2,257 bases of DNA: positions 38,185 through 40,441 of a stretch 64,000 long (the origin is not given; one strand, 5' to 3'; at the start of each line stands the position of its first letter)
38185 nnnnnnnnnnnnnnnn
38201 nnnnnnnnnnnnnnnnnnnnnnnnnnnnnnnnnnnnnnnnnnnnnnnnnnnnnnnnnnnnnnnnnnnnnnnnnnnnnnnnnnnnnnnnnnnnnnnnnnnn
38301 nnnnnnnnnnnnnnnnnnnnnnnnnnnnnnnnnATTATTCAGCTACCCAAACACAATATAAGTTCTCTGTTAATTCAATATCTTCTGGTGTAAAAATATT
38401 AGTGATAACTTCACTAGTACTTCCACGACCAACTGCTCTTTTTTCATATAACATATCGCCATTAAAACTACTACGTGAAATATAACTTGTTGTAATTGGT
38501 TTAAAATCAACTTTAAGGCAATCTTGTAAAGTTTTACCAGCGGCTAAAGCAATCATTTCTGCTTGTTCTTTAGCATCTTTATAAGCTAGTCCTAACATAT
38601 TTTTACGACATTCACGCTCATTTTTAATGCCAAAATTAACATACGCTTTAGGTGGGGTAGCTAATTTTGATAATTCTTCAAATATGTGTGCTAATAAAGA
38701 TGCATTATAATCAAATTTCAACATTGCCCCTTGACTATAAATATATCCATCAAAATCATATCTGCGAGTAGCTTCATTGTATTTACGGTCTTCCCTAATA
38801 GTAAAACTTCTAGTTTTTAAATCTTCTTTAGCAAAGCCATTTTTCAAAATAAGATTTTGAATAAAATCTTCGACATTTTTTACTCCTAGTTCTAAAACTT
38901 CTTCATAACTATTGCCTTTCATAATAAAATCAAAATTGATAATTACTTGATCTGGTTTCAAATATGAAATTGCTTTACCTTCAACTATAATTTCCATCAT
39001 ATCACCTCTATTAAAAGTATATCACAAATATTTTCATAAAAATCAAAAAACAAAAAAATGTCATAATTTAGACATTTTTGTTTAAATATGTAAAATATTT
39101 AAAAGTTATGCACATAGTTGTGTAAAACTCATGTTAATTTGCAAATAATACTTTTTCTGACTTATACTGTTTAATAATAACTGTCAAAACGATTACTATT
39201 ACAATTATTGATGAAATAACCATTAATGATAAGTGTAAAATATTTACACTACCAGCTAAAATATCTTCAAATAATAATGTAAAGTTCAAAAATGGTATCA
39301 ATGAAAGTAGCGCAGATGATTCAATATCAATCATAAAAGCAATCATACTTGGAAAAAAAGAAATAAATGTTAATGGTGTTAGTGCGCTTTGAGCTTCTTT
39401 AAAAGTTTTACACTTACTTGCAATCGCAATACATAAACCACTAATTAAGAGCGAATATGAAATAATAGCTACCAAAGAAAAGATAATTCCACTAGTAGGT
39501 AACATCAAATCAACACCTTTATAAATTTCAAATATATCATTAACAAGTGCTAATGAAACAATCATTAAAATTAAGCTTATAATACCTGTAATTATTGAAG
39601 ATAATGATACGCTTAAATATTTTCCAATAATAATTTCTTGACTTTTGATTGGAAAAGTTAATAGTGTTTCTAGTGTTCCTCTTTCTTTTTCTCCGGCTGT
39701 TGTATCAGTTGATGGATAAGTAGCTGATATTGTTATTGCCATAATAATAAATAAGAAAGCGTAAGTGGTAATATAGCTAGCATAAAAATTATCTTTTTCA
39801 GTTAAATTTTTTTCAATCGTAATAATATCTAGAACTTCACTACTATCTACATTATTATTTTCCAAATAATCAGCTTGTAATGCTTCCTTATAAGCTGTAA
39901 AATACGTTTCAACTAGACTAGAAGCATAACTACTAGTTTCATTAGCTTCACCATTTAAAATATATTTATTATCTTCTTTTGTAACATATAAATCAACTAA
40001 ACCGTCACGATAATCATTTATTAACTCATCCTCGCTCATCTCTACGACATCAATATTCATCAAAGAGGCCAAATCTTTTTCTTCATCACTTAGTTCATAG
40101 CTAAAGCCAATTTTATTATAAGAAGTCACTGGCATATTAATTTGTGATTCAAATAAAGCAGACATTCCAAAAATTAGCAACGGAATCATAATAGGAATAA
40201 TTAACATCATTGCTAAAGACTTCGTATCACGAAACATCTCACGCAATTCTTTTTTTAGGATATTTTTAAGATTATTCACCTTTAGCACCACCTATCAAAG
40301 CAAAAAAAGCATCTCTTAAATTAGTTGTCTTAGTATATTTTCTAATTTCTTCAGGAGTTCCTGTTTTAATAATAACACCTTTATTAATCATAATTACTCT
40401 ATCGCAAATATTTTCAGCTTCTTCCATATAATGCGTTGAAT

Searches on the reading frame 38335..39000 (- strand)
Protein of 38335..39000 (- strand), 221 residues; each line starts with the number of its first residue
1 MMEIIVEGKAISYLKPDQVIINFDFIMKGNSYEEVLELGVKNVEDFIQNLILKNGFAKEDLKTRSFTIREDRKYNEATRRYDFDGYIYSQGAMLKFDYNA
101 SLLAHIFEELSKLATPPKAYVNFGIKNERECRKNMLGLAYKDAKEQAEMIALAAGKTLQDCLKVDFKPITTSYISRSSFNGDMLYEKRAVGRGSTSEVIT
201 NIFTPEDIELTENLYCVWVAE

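Call 5: search_protein_families(library=pfam, proteins=[window:38335-39000:-], max_evalue=0.001)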
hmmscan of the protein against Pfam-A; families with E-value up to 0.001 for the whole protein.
window:38335-39000:- (221 aa): 1 family
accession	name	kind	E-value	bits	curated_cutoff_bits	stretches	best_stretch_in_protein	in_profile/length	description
PF04402.19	SIMPL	-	1.3e-18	68.5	25.2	1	4-211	1-198/205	Protein of unknown function (DUF541)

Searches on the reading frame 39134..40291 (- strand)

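Call 5: search_protein_families(library=pfam, proteins=[window:39134-40291:-], max_evalue=0.001)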
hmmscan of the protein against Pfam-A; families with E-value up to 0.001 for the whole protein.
window:39134-40291:- (385 aa): 6 families
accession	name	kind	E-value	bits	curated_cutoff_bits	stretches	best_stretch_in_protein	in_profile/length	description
PF12698.13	ABC2_membrane_3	-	4.1e-28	98.9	31.6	1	25-370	3-345/347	ABC-2 family transporter protein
PF12679.13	ABC2_membrane_2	-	2.5e-18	66.7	27.2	1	10-369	2-275/283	ABC-2 family transporter protein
PF01061.29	ABC2_membrane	-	1.9e-06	28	26.9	1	179-320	52-182/211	ABC-2 type transporter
PF12730.13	ABC2_membrane_4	-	4.5e-05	23.9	27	1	158-284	35-163/179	ABC-2 family transporter protein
PF13346.12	ABC2_membrane_5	-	0.00048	20.2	25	0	175-367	33-203/205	ABC-2 family transporter protein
PF03379.19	CcmB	-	0.00058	19.8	24.9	0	24-59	156-191/215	CcmB protein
